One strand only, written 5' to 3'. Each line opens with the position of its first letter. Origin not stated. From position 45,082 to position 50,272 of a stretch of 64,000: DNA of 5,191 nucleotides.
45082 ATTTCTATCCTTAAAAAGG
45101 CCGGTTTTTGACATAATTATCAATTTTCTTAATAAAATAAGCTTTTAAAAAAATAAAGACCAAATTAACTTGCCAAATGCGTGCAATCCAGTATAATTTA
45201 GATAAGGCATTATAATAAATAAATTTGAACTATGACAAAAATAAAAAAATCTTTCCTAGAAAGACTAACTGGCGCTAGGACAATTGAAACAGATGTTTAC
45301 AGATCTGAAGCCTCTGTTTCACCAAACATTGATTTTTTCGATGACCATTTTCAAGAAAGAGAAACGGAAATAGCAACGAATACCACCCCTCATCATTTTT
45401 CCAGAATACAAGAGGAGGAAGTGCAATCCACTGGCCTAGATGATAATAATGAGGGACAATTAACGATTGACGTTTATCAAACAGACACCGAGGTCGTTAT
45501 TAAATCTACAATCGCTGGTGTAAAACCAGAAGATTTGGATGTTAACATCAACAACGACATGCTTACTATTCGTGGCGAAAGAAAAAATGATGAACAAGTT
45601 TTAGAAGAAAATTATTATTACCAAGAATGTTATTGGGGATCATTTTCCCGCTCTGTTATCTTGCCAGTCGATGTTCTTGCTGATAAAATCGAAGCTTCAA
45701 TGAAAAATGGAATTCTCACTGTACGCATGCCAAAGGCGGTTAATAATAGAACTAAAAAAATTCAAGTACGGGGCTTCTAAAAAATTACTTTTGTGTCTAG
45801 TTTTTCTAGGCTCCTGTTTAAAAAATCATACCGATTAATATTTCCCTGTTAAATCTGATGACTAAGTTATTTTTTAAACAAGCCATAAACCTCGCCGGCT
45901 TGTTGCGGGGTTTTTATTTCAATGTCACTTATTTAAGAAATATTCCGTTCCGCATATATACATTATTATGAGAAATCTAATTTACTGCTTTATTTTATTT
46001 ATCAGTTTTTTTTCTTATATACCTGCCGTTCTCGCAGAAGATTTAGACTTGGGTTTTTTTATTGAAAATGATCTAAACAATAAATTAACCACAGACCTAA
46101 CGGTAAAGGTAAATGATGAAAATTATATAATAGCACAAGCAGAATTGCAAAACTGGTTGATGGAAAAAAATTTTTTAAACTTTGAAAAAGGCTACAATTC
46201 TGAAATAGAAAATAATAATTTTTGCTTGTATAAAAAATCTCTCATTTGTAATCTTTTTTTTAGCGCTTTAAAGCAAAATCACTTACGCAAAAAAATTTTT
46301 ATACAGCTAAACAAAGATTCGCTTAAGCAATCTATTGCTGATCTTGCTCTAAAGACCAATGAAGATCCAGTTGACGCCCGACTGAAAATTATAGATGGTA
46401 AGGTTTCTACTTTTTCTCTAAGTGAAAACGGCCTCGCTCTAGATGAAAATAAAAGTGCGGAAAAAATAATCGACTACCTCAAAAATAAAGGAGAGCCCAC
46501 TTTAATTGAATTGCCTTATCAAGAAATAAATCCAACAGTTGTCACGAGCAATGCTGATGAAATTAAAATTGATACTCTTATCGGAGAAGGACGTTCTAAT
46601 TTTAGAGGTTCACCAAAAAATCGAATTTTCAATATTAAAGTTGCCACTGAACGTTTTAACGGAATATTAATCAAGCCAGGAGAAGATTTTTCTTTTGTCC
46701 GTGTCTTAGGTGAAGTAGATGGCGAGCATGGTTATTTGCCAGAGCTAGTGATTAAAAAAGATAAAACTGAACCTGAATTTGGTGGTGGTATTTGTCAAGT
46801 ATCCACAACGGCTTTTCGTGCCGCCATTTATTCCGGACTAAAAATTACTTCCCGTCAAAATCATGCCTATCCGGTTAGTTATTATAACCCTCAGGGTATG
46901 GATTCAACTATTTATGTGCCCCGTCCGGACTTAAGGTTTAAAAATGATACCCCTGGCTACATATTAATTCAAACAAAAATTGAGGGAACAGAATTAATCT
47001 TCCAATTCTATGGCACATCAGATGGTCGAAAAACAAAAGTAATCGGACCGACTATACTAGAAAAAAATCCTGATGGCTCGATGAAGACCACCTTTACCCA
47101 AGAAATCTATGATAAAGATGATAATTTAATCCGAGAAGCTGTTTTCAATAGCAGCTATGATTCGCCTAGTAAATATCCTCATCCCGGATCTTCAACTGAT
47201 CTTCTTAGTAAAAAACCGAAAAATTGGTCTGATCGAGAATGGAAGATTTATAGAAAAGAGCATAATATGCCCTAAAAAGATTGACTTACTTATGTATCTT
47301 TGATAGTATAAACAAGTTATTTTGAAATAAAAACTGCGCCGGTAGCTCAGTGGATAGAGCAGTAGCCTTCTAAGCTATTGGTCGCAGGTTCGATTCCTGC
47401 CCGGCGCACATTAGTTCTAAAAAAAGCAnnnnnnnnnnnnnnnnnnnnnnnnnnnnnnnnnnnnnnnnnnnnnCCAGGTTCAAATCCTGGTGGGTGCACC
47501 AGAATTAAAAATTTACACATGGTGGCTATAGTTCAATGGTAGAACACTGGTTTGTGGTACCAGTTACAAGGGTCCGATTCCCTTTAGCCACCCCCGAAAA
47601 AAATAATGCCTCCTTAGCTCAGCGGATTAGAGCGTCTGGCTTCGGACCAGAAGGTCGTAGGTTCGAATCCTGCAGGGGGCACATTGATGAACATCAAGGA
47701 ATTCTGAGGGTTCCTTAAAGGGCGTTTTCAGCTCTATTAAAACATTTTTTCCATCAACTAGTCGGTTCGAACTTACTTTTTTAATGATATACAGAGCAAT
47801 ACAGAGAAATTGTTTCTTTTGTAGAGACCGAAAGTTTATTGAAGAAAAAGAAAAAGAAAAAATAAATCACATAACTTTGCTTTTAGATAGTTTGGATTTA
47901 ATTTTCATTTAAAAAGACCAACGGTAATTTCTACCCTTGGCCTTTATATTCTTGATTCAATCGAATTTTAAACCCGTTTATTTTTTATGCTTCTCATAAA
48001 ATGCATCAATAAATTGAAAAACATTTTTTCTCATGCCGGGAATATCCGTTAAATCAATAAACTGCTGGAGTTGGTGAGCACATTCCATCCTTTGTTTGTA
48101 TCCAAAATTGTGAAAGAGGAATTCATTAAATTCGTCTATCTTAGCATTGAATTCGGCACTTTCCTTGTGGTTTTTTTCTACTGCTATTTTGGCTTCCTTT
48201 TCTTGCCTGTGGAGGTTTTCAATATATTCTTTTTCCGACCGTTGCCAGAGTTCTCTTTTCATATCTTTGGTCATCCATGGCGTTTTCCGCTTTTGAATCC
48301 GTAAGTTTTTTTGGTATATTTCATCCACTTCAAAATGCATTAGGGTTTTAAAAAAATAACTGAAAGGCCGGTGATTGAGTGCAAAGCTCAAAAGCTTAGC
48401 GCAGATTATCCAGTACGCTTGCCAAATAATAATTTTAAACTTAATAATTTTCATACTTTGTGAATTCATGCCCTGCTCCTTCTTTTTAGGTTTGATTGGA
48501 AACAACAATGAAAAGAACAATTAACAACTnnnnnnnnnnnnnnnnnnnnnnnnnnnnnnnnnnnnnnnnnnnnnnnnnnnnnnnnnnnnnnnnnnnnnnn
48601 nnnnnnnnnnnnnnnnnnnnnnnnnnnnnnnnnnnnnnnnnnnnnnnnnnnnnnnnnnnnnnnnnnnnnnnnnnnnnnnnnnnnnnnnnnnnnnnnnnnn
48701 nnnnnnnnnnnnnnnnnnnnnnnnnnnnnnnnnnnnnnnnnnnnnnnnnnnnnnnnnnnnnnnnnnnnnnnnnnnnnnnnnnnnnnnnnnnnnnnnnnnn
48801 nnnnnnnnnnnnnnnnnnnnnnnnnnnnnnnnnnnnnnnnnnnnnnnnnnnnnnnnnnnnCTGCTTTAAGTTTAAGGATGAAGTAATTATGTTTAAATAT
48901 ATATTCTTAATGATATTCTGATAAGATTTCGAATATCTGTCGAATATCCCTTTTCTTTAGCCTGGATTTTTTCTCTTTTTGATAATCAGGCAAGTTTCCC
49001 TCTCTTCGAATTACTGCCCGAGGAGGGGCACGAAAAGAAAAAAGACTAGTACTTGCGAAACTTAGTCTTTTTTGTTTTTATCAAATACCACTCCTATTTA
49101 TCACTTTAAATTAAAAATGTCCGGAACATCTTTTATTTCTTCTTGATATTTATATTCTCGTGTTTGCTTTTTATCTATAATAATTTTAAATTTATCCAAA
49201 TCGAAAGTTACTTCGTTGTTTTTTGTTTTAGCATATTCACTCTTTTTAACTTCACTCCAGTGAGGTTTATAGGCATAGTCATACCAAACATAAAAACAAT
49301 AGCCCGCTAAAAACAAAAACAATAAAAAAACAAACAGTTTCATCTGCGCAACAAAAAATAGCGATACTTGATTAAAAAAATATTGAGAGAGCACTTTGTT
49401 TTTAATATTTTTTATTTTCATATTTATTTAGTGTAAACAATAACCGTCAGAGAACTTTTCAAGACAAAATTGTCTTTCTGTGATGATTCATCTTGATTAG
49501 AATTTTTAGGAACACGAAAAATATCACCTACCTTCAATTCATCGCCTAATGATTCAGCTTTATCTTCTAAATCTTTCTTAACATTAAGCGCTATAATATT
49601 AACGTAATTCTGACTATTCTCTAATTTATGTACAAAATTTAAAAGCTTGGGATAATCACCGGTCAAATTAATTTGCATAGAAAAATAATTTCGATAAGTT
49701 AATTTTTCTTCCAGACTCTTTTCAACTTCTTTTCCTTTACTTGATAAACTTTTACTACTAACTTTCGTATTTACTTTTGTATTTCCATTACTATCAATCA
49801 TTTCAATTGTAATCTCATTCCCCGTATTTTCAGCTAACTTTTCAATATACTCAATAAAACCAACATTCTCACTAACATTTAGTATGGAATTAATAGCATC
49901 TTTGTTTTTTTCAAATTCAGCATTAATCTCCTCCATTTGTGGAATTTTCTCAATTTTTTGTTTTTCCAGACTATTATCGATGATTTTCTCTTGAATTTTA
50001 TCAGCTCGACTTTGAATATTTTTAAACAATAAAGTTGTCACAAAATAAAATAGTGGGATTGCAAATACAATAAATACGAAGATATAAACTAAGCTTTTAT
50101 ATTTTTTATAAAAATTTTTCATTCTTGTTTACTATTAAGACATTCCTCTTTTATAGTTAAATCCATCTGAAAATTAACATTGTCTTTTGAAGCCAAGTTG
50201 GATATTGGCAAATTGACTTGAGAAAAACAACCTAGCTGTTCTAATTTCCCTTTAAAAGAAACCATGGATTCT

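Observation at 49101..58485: Second, pilin-less pilus/T2SS-like cluster with a PilM-PilN fusion: candidate competence or secretion pseudopilus distinct from the main T4aP operon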

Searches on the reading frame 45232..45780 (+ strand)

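Call 22: search_protein_families(library=pfam, proteins=[window:45232-45780:+], max_evalue=0.001)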
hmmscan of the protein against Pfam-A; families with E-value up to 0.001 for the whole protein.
window:45232-45780:+ (182 aa): 3 families
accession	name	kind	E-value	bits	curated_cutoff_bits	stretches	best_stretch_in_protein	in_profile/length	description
PF00011.27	HSP20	-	4.7e-21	75.2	20.8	1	82-179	3-101/102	Hsp20/alpha crystallin family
PF17886.7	ArsA_HSP20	-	2.4e-06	27.5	22.5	1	86-166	2-63/63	HSP20-like domain found in ArsA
PF04969.22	CS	-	0.00014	23.2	21.3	1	79-149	3-54/78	CS domain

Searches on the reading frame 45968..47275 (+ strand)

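Call 22: search_protein_families(library=pfam, proteins=[window:45968-47275:+], max_evalue=0.001)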
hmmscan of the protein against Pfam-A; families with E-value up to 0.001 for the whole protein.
window:45968-47275:+ (435 aa): 2 families
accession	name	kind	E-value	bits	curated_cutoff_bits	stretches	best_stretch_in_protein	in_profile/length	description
PF04294.18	VanW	-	9.2e-43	145.3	27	1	218-348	1-130/130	VanW like protein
PF12229.13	PG_binding_4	-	2.1e-07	31.5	22.1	1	108-175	46-112/117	Putative peptidoglycan binding domain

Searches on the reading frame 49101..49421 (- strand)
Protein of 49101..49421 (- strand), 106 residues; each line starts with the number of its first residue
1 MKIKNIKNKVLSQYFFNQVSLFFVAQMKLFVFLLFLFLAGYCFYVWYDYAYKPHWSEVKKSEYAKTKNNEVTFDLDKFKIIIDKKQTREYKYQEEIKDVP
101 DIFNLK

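Call 5: search_protein_families(library=pfam, proteins=[window:49101-49421:-], max_evalue=0.1)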
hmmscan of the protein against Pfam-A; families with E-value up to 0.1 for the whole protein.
window:49101-49421:- (106 aa): 0 families

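Call 6: search_protein_families(library=ncbifam, proteins=[window:49101-49421:-], max_evalue=0.1)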
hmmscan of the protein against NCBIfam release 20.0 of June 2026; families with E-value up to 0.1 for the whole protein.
window:49101-49421:- (106 aa): 0 families

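Call 80: search_protein_families(library=ncbifam, proteins=[window:49101-49421:-], max_evalue=0.01)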
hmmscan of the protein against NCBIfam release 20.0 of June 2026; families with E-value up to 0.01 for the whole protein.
window:49101-49421:- (106 aa): 0 families

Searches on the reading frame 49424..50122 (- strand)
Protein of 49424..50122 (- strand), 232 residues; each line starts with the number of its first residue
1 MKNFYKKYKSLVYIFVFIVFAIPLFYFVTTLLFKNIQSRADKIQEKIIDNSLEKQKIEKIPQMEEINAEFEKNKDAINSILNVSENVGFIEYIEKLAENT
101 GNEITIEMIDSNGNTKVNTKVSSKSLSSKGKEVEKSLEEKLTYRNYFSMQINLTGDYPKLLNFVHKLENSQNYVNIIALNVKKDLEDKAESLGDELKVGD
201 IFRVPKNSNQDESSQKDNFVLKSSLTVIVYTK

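Call 5: search_protein_families(library=pfam, proteins=[window:49424-50122:-], max_evalue=0.1)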
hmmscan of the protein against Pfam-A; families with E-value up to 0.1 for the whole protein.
window:49424-50122:- (232 aa): 3 families
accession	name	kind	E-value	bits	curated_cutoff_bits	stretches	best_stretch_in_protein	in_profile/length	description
PF10741.14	T2SSM_b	-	0.015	15.6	21.7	1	141-197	47-102/111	Type II secretion system (T2SS), protein M subtype b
PF03863.18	Phage_mat-A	-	0.017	14.4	25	1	25-117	69-164/446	Phage maturation protein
PF14584.11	DUF4446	-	0.018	15.5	27.4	1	13-82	3-73/150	Protein of unknown function (DUF4446)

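Call 6: search_protein_families(library=ncbifam, proteins=[window:49424-50122:-], max_evalue=0.1)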
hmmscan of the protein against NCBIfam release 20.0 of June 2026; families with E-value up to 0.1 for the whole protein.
window:49424-50122:- (232 aa): 1 family
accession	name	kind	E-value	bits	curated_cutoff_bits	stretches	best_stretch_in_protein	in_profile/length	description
NF040576.1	T2SS_GspM_XpsM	equivalog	0.012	15.3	60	1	148-184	117-153/180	type II secretion system protein GspM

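Call 63: search_solved_structures(query=A4, max_evalue=10)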
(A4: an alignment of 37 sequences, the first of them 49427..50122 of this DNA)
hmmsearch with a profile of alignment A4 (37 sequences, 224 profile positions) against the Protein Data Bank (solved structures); distinct sequences matched with E-value up to 10: 12.
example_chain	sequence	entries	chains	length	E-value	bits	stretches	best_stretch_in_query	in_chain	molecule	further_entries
3jc8_Oa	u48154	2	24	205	0.0064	19.3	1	142-203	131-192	PilO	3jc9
4u3m_C2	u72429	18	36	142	0.33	13.7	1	64-116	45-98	40S ribosomal protein S12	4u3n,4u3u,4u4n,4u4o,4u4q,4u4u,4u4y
4v92_BM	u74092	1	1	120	0.51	13.1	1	64-113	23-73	ES12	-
6q8y_D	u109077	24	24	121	0.52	13.1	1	64-113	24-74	40S ribosomal protein S12 | Small ribosomal subunit protein eS12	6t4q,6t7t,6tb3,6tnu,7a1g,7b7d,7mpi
5tgm_C2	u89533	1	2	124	0.55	13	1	64-113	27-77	40S Ribosomal Protein S12,40S ribosomal protein S12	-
4uer_U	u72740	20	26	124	0.55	13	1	64-113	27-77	ES12 | 40S ribosomal protein S12 | Small ribosomal subunit protein eS12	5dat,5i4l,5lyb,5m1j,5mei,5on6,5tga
6wdr_M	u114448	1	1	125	0.55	13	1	64-113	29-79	40S ribosomal protein S12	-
3j6x_12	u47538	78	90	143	0.59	12.9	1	64-113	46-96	40S ribosomal protein S12 | eS12 (yeast S12) | Small ribosomal subunit protein eS12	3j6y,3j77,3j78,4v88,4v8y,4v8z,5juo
4u4r_C2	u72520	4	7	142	0.59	12.9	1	64-113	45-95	40S ribosomal protein S12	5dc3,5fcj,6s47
5lyb_c2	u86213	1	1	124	0.7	12.6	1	64-113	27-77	40S Ribosomal Protein S12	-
5fci_C2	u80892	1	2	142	0.86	12.4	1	64-113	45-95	40S ribosomal protein S12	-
5dgf_C2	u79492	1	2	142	0.88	12.3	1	64-113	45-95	40S ribosomal protein S12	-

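Call 64: search_protein_families(library=pfam, alignment_id=A4, max_evalue=0.1)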
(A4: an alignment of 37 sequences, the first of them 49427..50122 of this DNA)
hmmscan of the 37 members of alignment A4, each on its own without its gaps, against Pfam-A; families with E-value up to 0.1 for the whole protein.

A. member 1, window:49427-50122:- (232 aa): 3 families
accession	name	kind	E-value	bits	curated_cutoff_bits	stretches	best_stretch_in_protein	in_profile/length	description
PF10741.14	T2SSM_b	-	0.015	15.6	21.7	1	141-197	47-102/111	Type II secretion system (T2SS), protein M subtype b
PF03863.18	Phage_mat-A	-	0.017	14.4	25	1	25-117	69-164/446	Phage maturation protein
PF14584.11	DUF4446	-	0.018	15.5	27.4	1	13-82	3-73/150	Protein of unknown function (DUF4446)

B. families by the number of members that match (of 37 scanned): 31 families (the first 25 are shown)
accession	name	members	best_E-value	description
PF04612.17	T2SSM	9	0.00051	Type II secretion system (T2SS), protein M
PF04350.18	PilO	7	0.0025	Pilus assembly protein, PilO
PF10741.14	T2SSM_b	4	0.0068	Type II secretion system (T2SS), protein M subtype b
PF13479.12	AAA_24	3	0.0041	AAA domain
PF14584.11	DUF4446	3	0.0062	Protein of unknown function (DUF4446)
PF04468.17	PSP1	3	0.011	PSP1 C-terminal conserved region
PF13425.11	O-antigen_lig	3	0.054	O-antigen ligase like membrane protein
PF17406.7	Nrap_D5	2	0.021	Nrap protein PAP/OAS1-like domain 5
PF01936.24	NYN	2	0.03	NYN domain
PF06129.17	Chordopox_G3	1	0.00077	Chordopoxvirus G3 protein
PF11987.13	IF-2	1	0.00099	Translation-initiation factor 2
PF00708.24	Acylphosphatase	1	0.0022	Acylphosphatase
PF06713.17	bPH_4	1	0.0033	Bacterial PH domain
PF01776.22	Ribosomal_L22e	1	0.0045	Ribosomal L22e protein family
PF02706.20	Wzz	1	0.01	Chain length determinant protein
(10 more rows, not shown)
